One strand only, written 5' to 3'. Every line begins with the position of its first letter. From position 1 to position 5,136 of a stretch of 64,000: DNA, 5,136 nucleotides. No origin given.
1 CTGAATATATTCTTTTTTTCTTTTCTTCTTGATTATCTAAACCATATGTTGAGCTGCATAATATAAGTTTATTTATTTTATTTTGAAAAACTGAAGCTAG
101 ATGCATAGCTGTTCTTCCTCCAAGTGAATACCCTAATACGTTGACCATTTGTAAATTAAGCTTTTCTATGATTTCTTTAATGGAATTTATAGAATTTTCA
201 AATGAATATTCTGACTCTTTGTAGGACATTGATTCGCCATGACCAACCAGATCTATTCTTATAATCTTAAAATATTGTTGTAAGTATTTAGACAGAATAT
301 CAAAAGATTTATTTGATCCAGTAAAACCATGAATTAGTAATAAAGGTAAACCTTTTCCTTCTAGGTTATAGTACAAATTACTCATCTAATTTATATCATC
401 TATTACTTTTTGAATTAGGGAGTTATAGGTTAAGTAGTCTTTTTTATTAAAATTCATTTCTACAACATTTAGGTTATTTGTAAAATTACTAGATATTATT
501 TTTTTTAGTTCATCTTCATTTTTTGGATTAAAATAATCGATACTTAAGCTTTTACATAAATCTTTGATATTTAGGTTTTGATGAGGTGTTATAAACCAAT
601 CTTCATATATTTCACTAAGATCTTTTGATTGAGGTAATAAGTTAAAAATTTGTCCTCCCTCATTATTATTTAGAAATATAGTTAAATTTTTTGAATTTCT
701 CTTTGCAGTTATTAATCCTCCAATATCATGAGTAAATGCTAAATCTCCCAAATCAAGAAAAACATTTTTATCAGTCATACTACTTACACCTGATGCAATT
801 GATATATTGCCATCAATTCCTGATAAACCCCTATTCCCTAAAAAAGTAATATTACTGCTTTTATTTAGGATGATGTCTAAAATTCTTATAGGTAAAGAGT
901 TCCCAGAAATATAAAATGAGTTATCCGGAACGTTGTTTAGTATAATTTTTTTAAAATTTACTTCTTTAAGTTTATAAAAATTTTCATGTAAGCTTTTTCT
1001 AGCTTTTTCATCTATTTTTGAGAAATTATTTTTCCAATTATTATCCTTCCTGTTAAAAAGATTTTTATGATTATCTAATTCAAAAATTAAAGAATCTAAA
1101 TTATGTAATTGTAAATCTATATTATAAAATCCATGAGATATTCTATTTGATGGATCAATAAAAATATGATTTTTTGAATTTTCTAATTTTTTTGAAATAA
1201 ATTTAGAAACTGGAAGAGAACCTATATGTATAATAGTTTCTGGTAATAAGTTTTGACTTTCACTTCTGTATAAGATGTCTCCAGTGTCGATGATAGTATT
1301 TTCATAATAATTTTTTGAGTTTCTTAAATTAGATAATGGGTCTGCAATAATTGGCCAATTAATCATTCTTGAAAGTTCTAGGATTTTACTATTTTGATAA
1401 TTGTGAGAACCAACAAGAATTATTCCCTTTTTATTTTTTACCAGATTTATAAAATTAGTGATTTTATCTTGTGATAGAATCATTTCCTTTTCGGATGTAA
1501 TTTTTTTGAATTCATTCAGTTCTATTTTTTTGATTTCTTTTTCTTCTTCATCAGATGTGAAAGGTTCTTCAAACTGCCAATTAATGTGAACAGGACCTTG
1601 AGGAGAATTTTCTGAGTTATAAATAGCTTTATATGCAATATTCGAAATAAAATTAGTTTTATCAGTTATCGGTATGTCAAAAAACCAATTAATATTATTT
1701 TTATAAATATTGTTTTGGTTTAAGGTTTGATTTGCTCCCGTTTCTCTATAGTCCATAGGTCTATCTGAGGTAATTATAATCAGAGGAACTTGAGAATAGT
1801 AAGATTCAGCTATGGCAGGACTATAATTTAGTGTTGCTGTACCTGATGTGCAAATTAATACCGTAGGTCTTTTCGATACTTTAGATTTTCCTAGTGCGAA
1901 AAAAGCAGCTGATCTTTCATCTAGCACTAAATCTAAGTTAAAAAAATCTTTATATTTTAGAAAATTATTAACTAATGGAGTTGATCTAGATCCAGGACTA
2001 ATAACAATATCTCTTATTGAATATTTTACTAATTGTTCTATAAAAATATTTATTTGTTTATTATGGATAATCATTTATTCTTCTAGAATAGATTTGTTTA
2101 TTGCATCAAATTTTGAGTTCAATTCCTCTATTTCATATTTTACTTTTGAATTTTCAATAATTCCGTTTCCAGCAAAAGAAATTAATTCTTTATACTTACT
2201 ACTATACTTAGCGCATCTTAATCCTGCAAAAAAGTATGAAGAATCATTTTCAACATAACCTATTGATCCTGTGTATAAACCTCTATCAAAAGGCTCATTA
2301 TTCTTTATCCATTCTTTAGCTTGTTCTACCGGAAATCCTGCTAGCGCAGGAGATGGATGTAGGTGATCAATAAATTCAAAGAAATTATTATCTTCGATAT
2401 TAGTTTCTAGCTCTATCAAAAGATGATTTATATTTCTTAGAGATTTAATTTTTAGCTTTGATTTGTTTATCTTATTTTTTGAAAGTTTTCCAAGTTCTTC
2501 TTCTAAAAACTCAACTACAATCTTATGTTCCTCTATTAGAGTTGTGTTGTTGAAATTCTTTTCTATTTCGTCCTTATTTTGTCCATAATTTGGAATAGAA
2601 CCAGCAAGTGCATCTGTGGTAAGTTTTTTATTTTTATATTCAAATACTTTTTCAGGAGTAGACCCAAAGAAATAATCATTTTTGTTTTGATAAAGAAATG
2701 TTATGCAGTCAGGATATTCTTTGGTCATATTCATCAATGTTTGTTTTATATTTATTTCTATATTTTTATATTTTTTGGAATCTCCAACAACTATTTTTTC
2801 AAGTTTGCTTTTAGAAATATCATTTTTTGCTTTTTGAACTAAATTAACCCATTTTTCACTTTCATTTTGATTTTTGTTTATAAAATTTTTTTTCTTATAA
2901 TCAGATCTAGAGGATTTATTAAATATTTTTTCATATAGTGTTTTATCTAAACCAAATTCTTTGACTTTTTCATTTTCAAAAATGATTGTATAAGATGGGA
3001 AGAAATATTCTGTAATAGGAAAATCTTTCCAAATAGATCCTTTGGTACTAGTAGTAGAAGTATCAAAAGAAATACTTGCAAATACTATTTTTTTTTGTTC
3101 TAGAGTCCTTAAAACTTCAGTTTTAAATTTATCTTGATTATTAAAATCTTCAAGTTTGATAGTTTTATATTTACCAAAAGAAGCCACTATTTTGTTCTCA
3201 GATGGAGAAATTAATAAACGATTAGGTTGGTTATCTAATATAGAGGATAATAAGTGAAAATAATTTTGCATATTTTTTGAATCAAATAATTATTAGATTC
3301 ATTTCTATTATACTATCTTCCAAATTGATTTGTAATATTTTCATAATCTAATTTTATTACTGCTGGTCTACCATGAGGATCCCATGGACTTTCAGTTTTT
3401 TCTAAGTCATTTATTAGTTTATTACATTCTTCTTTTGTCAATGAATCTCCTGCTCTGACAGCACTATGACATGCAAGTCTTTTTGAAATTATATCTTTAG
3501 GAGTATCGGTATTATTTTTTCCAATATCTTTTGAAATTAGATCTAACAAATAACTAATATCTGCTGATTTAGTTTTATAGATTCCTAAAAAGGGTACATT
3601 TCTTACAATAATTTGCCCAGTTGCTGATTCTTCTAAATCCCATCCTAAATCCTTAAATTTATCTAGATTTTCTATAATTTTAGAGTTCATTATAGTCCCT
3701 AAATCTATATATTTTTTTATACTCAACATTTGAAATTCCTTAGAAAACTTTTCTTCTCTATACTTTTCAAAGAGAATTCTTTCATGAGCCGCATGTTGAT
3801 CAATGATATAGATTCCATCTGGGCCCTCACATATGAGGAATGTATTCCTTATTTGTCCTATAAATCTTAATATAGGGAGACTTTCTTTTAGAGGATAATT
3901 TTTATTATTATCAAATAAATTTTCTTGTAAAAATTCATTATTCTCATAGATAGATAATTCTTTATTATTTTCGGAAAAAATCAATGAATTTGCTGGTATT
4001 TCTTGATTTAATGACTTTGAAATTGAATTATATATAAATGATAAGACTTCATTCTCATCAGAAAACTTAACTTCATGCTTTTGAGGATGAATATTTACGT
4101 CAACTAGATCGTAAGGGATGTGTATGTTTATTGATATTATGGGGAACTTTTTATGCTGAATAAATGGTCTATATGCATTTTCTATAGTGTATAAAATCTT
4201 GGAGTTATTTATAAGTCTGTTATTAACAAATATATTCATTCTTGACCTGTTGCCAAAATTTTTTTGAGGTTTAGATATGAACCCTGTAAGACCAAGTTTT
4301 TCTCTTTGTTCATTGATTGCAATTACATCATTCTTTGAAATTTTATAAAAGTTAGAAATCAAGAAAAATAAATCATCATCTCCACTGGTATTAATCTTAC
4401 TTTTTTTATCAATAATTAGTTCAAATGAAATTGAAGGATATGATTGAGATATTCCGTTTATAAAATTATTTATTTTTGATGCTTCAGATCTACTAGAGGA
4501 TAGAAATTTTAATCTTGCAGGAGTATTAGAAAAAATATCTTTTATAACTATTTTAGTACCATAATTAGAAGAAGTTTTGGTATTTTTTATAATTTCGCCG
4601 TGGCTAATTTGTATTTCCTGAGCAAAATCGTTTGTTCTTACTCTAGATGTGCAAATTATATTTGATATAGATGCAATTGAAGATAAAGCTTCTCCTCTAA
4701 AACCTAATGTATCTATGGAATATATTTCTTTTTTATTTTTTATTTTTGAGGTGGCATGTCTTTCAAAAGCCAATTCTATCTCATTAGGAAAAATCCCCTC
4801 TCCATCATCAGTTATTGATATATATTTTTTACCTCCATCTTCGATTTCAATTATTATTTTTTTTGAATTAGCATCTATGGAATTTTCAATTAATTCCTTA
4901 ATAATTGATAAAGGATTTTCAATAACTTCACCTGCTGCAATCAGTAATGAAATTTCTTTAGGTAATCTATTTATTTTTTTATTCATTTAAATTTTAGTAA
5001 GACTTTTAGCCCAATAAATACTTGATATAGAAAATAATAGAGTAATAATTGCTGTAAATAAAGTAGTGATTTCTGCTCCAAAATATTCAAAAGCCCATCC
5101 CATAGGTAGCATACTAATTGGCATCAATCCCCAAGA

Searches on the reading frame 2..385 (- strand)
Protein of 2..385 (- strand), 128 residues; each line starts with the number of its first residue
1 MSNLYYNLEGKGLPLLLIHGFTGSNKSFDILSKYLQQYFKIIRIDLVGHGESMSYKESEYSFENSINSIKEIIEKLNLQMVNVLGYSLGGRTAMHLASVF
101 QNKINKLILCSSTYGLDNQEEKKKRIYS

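Call 16: search_protein_families(library=pfam, max_evalue=0.00001, proteins=[window:2-385:-])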
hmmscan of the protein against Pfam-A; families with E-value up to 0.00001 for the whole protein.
window:2-385:- (128 aa): 4 families
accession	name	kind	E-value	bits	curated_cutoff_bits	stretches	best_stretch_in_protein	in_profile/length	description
PF00561.26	Abhydrolase_1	-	3.2e-23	83.1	25.8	1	14-113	2-104/245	alpha/beta hydrolase fold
PF12146.15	Hydrolase_4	-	5.3e-10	39.4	27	1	15-119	7-116/239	Serine aminopeptidase, S33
PF02089.21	Palm_thioest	-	1.2e-06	28.8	26.8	1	14-112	1-108/254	Palmitoyl protein thioesterase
PF12697.13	Abhydrolase_6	-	1.9e-06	29.1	26.3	1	15-112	1-93/217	Alpha/beta hydrolase family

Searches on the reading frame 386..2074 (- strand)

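Call 16: search_protein_families(library=pfam, max_evalue=0.00001, proteins=[window:386-2074:-])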
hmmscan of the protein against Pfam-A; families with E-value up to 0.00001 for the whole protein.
window:386-2074:- (562 aa): 3 families
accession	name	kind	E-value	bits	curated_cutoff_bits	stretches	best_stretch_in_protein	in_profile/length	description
PF02776.23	TPP_enzyme_N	-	1.1e-21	77.2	26.8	1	10-122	6-118/119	Thiamine pyrophosphate enzyme, N-terminal TPP binding domain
PF16582.11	TPP_enzyme_M_2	-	8.4e-07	29.4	30.1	1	208-385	32-203/208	Middle domain of thiamine pyrophosphate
PF02775.26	TPP_enzyme_C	-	3.1e-06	27.5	21.9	1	410-529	20-139/151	Thiamine pyrophosphate enzyme, C-terminal TPP binding domain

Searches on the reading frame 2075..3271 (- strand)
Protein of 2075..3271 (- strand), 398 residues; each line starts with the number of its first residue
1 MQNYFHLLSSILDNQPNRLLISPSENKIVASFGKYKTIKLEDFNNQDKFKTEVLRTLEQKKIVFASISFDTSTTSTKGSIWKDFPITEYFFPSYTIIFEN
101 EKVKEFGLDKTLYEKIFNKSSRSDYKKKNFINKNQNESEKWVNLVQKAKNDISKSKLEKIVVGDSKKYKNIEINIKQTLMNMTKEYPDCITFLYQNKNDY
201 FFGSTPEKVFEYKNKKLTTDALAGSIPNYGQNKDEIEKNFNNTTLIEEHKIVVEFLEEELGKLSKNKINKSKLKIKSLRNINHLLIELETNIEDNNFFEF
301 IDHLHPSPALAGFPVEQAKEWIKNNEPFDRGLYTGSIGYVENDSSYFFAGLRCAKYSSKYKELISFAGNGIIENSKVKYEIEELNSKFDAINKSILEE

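Call 16: search_protein_families(library=pfam, max_evalue=0.00001, proteins=[window:2075-3271:-])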
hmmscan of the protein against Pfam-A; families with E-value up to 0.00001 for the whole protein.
window:2075-3271:- (398 aa): 1 family
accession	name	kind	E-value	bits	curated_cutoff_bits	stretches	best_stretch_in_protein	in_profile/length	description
PF00425.24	Chorismate_bind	-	2.6e-47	162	27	1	138-387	2-257/257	chorismate binding enzyme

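Call 46: find_encoding_contigs(protein=window:2075-3271:-, flank=10000, max_places=2)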
Protein window:2075-3271:- (398 aa): no gene with exactly this product is on record in the collection.

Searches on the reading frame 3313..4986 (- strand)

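Call 16: search_protein_families(library=pfam, max_evalue=0.00001, proteins=[window:3313-4986:-])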
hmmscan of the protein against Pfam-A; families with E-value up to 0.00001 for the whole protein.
window:3313-4986:- (557 aa): 4 families
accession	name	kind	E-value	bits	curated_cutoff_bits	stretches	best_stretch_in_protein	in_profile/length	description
PF01119.25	DNA_mis_repair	-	5.3e-31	107.1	26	1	219-326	11-118/119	DNA mismatch repair protein, C-terminal domain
PF08676.16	MutL_C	-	9.4e-25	87.4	25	1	376-516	1-142/142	MutL C terminal dimerisation domain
PF13589.12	HATPase_c_3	-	1.1e-12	48.6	25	1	28-127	6-105/137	Histidine kinase-, DNA gyrase B-, and HSP90-like ATPase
PF02518.31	HATPase_c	-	1.1e-07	32.7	26.4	1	27-83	8-64/111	Histidine kinase-, DNA gyrase B-, and HSP90-like ATPase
